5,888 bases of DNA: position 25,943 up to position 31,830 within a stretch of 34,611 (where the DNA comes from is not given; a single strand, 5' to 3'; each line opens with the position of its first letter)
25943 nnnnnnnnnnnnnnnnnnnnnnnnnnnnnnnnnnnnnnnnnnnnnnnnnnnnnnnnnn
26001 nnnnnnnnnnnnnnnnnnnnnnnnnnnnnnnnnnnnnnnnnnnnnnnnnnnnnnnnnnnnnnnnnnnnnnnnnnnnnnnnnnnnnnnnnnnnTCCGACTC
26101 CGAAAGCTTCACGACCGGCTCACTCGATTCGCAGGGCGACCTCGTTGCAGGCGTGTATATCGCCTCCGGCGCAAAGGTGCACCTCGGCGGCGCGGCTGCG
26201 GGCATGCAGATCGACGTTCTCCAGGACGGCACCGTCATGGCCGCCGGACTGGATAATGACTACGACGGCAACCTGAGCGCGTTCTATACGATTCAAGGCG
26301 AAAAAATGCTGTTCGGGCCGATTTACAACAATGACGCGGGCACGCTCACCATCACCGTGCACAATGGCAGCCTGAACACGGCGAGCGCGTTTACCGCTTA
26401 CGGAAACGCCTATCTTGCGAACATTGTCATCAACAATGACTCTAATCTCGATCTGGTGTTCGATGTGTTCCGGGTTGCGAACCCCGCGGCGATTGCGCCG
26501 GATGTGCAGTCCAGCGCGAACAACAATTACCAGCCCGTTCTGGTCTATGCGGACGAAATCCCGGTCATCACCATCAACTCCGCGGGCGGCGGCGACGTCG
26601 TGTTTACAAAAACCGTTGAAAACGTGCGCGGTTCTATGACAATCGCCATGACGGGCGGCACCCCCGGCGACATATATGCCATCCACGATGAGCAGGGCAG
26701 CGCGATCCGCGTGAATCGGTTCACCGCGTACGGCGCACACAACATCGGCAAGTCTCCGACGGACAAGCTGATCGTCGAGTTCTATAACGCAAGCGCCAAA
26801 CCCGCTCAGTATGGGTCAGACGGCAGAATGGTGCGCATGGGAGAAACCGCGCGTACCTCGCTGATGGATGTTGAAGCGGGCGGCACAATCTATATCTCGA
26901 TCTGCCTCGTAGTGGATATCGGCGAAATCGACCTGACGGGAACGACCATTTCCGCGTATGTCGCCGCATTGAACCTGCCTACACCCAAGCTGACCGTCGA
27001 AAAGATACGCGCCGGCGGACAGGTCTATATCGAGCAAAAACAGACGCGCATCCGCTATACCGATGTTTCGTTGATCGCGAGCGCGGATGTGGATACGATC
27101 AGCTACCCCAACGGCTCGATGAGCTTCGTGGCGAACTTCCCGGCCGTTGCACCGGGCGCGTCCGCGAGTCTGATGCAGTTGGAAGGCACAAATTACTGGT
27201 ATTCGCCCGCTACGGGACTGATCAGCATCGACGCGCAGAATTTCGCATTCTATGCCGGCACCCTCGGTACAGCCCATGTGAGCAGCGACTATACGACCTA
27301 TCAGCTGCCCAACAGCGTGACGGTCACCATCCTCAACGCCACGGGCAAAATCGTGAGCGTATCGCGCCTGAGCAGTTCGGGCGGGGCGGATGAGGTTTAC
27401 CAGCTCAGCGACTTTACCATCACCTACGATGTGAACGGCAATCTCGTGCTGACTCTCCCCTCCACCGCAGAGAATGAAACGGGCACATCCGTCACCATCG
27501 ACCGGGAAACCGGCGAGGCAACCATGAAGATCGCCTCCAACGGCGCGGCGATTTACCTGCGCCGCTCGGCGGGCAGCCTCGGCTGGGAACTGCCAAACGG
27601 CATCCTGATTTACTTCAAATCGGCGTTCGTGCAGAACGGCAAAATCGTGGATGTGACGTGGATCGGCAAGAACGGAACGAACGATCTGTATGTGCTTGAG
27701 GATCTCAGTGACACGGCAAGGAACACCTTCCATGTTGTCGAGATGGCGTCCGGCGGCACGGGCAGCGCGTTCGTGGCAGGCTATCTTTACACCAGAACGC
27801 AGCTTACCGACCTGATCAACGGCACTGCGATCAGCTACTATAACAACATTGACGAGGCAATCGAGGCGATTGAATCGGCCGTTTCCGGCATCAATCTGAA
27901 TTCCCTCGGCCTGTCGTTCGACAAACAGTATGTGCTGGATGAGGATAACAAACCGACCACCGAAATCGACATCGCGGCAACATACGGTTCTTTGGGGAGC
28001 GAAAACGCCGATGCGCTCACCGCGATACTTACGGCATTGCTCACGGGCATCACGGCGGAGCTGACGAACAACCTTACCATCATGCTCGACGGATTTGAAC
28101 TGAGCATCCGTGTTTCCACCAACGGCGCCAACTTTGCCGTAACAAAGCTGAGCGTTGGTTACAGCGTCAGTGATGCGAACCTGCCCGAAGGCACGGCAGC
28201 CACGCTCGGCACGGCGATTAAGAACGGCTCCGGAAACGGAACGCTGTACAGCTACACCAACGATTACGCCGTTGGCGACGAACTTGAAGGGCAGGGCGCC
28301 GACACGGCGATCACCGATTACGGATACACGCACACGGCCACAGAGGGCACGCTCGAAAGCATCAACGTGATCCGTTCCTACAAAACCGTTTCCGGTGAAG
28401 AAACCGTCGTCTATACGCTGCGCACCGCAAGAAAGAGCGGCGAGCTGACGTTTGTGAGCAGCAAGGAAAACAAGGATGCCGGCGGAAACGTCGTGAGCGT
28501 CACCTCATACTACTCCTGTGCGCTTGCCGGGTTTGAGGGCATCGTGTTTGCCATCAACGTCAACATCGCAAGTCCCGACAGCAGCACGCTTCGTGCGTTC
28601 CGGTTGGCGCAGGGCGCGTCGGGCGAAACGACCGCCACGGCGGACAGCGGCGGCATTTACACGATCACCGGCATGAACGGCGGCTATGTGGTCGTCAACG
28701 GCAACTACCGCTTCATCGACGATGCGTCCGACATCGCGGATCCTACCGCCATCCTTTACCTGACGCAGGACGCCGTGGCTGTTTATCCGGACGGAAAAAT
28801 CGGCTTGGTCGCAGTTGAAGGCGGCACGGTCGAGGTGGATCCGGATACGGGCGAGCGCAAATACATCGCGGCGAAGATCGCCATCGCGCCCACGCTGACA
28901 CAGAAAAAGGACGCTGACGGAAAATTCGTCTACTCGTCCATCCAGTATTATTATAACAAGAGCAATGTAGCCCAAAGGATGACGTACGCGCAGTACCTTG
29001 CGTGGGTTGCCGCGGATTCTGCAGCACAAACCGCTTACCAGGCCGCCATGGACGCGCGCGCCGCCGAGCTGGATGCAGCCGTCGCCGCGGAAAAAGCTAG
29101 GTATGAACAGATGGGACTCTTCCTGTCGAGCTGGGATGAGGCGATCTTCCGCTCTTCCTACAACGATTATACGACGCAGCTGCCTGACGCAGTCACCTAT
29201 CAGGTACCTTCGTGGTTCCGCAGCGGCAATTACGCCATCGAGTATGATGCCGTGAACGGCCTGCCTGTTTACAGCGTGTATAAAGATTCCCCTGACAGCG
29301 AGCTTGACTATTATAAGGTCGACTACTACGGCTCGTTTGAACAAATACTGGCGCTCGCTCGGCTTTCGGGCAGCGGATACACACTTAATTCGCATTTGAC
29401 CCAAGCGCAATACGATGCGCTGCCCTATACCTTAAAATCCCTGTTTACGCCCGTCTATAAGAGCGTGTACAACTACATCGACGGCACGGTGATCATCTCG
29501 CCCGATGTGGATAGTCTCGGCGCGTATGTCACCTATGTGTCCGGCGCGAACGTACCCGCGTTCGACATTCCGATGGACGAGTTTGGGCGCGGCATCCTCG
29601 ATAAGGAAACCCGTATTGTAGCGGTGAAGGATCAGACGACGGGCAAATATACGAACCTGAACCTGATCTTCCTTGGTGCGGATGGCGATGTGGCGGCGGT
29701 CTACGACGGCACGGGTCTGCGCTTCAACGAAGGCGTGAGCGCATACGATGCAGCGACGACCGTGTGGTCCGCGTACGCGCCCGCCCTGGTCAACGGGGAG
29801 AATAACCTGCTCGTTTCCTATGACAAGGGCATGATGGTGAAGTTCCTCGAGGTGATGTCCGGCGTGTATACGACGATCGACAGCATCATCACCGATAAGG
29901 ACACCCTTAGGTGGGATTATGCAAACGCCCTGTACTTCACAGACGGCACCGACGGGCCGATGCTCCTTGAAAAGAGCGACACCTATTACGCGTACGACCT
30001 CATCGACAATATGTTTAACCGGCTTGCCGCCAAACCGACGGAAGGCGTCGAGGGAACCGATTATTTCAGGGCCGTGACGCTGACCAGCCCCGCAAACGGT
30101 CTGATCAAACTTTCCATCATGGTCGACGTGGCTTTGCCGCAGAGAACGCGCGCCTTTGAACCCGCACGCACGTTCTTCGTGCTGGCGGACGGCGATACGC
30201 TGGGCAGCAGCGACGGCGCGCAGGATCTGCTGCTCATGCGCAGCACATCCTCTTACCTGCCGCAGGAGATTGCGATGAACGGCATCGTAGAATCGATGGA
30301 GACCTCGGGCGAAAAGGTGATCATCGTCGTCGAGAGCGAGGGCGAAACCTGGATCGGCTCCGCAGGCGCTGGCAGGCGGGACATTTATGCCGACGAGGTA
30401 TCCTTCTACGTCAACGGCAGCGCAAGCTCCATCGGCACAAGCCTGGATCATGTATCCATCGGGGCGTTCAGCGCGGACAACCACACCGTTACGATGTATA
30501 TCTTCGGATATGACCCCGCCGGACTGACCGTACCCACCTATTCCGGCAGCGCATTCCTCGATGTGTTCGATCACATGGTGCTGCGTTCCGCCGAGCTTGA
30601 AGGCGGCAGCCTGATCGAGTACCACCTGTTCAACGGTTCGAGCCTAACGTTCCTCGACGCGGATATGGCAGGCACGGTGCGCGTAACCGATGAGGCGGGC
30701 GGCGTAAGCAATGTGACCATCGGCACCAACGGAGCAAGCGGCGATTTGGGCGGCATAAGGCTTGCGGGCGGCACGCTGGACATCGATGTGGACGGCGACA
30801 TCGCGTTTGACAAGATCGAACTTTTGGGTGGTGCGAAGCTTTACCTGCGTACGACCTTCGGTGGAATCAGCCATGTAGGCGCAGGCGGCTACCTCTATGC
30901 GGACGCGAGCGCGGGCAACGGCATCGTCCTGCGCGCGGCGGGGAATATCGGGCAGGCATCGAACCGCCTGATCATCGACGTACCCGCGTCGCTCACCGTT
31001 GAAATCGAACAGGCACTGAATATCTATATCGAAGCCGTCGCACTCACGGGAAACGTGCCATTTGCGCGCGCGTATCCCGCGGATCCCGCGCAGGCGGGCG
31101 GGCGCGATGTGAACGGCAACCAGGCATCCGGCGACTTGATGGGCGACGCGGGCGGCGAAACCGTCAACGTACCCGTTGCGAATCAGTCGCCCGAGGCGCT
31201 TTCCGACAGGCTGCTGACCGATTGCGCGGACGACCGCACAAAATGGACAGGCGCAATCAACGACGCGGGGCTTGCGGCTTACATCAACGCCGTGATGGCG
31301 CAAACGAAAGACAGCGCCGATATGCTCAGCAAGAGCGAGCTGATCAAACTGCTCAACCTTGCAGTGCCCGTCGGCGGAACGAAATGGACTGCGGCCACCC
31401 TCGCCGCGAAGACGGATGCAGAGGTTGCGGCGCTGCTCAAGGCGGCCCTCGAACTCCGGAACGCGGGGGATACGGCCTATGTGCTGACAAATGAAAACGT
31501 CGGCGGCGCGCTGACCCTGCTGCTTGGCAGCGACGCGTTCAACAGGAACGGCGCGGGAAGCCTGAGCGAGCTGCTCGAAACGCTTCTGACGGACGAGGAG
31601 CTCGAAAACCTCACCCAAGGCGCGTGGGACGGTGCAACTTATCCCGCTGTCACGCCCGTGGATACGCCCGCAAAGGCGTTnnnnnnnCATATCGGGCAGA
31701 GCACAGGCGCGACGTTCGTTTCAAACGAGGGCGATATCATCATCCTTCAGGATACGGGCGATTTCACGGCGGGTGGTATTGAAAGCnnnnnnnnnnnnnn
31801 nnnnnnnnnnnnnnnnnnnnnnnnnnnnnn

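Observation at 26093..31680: A non-repetitive segment of about 1,860 aa with no recognisable motifs, which may be the functional part of the fibre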

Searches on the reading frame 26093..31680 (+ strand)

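Call 7: find_homologous_proteins(query=window:26093-31680:+, max_evalue=0.001)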
Query window:26093-31680:+ (1862 aa): 1 proteins with E <= 0.001 among 8000 candidates.
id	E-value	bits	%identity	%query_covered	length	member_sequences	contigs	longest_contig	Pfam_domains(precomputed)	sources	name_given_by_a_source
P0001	0.0e+0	2496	63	100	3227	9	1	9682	-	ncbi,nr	ncbi:MAG TPA: hypothetical protein PK438_00500, partial [Clostridia bacterium]|nr:hypothetical prote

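Call 8: search_solved_structures(query=window:26093-31680:+, max_evalue=1)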
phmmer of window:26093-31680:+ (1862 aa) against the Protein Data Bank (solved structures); distinct sequences matched with E-value up to 1: 1.
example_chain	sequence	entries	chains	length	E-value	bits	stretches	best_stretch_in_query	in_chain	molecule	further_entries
3ot4_A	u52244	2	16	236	0.66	10.4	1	211-265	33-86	Putative isochorismatase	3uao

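Call 15: find_related_loci(query=A1, collection=genome_contigs, flank=10000)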
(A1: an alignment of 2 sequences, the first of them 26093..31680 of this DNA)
Query A1 (1862 aa) in genome_contigs; peptide patterns used: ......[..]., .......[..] (x = any residue, [..] = any of these).
211 stretches matched a pattern; 2 encode a relative of the query (tblastn E <= 1e-3); 2 distinct loci.
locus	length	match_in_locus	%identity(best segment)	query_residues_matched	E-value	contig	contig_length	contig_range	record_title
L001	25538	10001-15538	65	1-1850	0e+0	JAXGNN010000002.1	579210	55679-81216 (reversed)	MAG: Christensenellales bacterium isolate AnMBR.bin257 bin257_2, whole genome shotgun sequence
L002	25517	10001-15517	63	1-1847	0e+0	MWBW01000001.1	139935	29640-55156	MAG: Firmicutes bacterium ADurb.Bin248 BWY35_contig000001, whole genome shotgun sequence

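Call 24: find_related_loci(query=A3, collection=metagenome_contigs, flank=10000)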
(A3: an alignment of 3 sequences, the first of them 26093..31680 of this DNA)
Query A3 (1862 aa) in metagenome_contigs; peptide patterns used: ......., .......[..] (x = any residue, [..] = any of these).
600 stretches matched a pattern (row limit reached: there are more); 1 encode a relative of the query (tblastn E <= 1e-3); 1 distinct loci.
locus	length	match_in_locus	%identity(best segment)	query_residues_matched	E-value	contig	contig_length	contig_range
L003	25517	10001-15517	63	1-1847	0e+0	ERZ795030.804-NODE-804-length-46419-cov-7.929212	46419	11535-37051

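Call 78: search_solved_structures(query=A3, max_evalue=10)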
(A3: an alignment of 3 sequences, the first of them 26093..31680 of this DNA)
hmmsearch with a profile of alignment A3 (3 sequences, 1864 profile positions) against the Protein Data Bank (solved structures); distinct sequences matched with E-value up to 10: 0.

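Call 88: search_protein_families(library=pfam, proteins=[L001:18602-19555:-, L001:19642-21222:-, L001:20227-21201:+, L001:21262-22308:+, L001:22098-23312:+, L001:22305-23216:-, L001:23266-24315:+, L001:24213-25436:-, L002:18877-19602:+, L002:20045-21616:+], max_evalue=0.001)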
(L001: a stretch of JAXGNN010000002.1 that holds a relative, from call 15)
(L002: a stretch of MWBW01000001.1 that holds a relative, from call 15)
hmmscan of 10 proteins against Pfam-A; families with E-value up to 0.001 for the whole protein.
L001:18602-19555:- (317 aa): 2 families
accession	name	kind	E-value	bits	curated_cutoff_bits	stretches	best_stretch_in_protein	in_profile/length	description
PF00892.27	EamA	-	5.4e-37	127.5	28.2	2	160-293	2-132/135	EamA-like transporter family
PF16913.11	PUNUT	-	1.1e-05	25.4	30.6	1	51-153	47-147/321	Purine nucleobase transmembrane transport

L001:19642-21222:- (526 aa): 0 families

L001:20227-21201:+ (324 aa): 1 family
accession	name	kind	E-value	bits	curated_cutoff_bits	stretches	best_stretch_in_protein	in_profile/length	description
PF01244.27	Peptidase_M19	-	3e-84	283.3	26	1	2-321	4-319/319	Membrane dipeptidase (Peptidase family M19)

L001:21262-22308:+ (348 aa): 3 families
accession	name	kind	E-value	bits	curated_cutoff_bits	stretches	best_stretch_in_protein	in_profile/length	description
PF05343.19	Peptidase_M42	-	7.4e-71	239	23.2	1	44-327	1-291/292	M42 glutamyl aminopeptidase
PF01546.33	Peptidase_M20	-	2e-08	34.8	24.6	1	160-334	19-205/206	Peptidase family M20/M25/M40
PF04389.22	Peptidase_M28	-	1.3e-05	25.4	21.3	1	173-231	32-96/193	Peptidase family M28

L001:22098-23312:+ (404 aa): 3 families
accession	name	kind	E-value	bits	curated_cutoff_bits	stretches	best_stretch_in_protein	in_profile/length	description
PF05343.19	Peptidase_M42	-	3e-86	289.6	23.2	1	107-390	1-292/292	M42 glutamyl aminopeptidase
PF01546.33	Peptidase_M20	-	3.2e-07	30.9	24.6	1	239-395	40-204/206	Peptidase family M20/M25/M40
PF04389.22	Peptidase_M28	-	0.00014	22.1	21.3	0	116-141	9-35/193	Peptidase family M28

L001:22305-23216:- (303 aa): 0 families

L001:23266-24315:+ (349 aa): 3 families
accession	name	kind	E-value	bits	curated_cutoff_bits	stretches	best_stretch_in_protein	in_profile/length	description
PF05343.19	Peptidase_M42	-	1.2e-84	284.2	23.2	1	59-336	1-292/292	M42 glutamyl aminopeptidase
PF01546.33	Peptidase_M20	-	1.2e-08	35.6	24.6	1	173-342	27-205/206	Peptidase family M20/M25/M40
PF02127.20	Peptidase_M18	-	0.00049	19.5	24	0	248-337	335-428/432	Aminopeptidase I zinc metalloprotease (M18)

L001:24213-25436:- (407 aa): 0 families

L002:18877-19602:+ (241 aa): 0 families

L002:20045-21616:+ (523 aa): 0 families
